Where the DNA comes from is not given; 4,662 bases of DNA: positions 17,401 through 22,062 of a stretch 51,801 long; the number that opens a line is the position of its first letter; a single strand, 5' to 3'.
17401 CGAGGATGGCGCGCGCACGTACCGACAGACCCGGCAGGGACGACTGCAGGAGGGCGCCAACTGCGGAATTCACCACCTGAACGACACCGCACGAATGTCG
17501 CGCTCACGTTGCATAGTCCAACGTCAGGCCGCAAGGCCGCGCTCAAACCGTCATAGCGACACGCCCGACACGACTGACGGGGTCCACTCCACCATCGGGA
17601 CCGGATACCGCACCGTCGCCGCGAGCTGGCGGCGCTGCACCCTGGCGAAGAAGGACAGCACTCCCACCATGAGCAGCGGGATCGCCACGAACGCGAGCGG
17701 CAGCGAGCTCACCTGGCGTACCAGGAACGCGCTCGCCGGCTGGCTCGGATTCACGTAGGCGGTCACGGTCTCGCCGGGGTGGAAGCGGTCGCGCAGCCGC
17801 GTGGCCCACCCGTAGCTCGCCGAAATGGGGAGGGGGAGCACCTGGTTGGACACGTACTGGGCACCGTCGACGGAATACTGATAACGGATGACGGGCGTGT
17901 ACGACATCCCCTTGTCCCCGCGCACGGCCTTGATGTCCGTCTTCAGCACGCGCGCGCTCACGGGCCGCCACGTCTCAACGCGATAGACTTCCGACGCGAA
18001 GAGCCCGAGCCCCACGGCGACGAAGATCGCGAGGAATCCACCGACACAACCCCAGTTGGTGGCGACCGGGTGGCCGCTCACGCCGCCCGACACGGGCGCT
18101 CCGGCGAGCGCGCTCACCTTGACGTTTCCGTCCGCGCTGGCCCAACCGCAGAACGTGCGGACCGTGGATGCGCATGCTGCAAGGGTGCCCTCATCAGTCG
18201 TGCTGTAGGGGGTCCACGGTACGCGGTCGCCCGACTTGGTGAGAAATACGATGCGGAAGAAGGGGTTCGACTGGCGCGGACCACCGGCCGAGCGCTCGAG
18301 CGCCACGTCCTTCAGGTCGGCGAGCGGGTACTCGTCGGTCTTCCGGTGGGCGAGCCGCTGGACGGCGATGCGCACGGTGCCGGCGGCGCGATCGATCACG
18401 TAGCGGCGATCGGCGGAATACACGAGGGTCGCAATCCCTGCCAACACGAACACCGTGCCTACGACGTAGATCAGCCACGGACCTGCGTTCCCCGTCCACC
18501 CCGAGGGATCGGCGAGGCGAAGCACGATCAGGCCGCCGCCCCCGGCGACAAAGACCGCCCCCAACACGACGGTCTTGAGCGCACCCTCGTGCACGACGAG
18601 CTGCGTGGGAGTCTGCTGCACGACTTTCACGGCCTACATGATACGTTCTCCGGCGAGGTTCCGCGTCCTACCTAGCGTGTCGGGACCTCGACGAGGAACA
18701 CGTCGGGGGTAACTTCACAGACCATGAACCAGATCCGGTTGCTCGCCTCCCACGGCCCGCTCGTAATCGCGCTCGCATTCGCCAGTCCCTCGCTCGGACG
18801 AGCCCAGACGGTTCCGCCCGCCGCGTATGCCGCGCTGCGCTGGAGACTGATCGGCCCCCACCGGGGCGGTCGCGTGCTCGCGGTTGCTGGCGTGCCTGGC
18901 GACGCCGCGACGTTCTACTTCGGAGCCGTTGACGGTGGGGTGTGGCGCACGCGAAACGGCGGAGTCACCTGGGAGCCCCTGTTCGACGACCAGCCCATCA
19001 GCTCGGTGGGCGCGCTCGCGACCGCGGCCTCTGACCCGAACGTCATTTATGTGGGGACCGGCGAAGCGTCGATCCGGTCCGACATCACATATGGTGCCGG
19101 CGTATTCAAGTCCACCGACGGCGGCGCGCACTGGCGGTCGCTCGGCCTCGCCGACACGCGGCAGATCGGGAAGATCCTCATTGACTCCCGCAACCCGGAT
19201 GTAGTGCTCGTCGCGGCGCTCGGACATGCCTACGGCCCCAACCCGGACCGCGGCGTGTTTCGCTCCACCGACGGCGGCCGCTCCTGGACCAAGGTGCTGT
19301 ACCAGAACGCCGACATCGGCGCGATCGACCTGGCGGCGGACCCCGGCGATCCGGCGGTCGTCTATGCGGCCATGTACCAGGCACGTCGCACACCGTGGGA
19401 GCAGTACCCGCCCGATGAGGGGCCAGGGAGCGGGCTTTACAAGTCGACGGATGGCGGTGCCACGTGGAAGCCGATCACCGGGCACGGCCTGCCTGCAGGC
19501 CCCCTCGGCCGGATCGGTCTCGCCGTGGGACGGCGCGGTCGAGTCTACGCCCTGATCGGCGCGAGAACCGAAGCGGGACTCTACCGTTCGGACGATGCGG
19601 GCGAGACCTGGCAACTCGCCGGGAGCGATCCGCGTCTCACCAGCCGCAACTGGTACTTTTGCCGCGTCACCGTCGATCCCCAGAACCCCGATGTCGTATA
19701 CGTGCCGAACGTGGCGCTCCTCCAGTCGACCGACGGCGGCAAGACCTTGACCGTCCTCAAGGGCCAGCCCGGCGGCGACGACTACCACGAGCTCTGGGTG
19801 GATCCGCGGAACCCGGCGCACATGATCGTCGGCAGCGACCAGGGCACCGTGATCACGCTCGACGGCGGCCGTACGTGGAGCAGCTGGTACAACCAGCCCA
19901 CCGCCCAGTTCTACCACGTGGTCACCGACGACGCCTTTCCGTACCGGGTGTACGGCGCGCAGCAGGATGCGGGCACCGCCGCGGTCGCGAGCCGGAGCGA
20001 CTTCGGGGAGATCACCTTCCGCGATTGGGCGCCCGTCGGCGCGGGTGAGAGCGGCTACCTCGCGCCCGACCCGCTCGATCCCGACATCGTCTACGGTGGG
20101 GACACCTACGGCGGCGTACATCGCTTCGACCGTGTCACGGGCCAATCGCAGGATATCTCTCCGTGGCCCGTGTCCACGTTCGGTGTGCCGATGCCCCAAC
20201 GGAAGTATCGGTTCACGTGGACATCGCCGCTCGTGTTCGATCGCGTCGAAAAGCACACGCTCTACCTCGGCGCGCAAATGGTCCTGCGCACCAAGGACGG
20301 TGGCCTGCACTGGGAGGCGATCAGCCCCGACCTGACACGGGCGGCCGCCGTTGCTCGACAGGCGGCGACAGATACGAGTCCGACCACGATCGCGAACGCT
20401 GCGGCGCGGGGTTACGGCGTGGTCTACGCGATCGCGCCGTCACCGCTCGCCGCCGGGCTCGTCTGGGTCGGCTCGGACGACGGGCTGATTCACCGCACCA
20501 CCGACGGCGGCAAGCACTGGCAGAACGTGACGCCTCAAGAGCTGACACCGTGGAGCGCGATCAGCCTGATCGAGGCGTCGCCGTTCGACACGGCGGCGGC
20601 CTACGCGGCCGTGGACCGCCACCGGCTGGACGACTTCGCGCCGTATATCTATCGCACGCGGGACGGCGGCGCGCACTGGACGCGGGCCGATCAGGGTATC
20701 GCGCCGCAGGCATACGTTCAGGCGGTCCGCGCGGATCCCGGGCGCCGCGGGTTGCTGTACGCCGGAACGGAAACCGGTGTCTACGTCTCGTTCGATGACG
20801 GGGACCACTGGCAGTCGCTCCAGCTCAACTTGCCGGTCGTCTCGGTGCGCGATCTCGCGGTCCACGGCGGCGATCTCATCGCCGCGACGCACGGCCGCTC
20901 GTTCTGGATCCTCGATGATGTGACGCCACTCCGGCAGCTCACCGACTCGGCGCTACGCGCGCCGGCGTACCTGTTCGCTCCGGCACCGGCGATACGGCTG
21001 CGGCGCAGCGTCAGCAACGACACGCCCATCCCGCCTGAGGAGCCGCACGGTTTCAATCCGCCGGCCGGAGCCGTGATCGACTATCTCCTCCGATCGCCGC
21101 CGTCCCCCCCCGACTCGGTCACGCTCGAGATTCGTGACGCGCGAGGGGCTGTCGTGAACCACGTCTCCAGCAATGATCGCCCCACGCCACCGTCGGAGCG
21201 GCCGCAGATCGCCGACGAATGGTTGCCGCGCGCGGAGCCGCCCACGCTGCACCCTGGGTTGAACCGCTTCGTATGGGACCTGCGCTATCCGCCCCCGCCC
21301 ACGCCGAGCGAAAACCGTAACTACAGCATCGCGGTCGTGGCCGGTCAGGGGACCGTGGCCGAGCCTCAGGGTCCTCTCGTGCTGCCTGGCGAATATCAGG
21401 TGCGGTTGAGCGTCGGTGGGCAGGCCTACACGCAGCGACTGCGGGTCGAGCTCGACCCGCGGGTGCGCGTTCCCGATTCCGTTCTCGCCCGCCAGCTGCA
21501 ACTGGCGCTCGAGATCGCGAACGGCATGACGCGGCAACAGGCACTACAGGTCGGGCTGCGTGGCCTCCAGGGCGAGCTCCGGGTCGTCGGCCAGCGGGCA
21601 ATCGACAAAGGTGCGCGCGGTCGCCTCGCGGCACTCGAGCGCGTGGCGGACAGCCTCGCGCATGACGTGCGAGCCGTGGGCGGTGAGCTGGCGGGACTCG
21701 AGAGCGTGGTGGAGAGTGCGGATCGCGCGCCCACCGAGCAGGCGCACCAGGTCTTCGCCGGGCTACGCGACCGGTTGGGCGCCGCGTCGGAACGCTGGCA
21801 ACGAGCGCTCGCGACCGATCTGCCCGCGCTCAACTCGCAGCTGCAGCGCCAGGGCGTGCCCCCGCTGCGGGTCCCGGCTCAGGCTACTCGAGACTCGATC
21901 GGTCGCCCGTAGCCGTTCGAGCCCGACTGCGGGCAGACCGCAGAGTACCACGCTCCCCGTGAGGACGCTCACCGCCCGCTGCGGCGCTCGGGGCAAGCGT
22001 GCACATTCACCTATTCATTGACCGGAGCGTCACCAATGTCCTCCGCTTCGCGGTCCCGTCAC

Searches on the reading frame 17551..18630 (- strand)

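Call 53: search_protein_families(library=pfam, proteins=[window:17551-18630:-], max_evalue=0.001)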
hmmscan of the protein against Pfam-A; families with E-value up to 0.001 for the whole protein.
window:17551-18630:- (359 aa): 1 family
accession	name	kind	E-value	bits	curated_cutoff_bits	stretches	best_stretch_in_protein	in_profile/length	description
PF12158.14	DUF3592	-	4e-14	53.5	25.3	1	224-306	1-82/84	Domain of unknown function (DUF3592)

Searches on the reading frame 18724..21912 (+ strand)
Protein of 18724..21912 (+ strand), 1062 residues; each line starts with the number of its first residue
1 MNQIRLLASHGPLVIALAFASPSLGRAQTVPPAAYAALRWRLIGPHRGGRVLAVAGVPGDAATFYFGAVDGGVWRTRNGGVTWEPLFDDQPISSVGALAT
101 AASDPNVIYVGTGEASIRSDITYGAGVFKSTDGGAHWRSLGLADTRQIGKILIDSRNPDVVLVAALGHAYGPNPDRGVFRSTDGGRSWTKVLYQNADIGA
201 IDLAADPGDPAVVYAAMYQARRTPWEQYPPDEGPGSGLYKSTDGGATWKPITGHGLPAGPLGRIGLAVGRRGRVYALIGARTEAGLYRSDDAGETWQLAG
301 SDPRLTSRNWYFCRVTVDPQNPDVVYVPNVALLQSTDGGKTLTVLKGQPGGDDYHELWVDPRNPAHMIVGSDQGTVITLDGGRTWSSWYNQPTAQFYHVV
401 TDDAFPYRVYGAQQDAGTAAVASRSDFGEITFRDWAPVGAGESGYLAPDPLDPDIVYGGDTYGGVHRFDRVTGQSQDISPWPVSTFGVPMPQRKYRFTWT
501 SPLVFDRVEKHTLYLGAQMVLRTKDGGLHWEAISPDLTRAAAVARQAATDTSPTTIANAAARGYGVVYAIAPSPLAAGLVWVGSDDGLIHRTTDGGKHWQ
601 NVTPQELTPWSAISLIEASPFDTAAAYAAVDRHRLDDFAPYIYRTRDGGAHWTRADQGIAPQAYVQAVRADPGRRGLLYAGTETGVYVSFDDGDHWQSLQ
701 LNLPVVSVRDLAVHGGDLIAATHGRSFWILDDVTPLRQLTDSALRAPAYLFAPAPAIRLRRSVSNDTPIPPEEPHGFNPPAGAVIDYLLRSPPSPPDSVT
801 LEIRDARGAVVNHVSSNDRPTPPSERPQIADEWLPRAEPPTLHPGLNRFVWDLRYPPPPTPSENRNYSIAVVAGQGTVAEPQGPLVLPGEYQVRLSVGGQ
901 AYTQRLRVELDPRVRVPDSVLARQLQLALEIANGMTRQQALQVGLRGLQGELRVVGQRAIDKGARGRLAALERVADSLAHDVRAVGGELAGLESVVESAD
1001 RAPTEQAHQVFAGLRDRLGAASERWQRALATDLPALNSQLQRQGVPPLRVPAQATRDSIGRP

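Call 53: search_protein_families(library=pfam, proteins=[window:18724-21912:+], max_evalue=0.001)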
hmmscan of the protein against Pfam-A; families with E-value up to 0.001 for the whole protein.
window:18724-21912:+ (1062 aa): 4 families
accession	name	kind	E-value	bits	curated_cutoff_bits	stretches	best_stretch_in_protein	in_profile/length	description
PF15902.12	Sortilin-Vps10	-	1.3e-23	84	33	2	73-192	3-113/446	Sortilin, neurotensin receptor 3,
PF02012.26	BNR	-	4.3e-13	47.6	27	0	287-298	1-12/12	BNR/Asp-box repeat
PF13088.12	BNR_2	-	4.1e-11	43.2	31.4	1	583-699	134-251/277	BNR repeat-like domain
PF14870.12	PSII_BNR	-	7.8e-07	29.1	27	0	283-393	37-145/303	Photosynthesis system II assembly factor YCF48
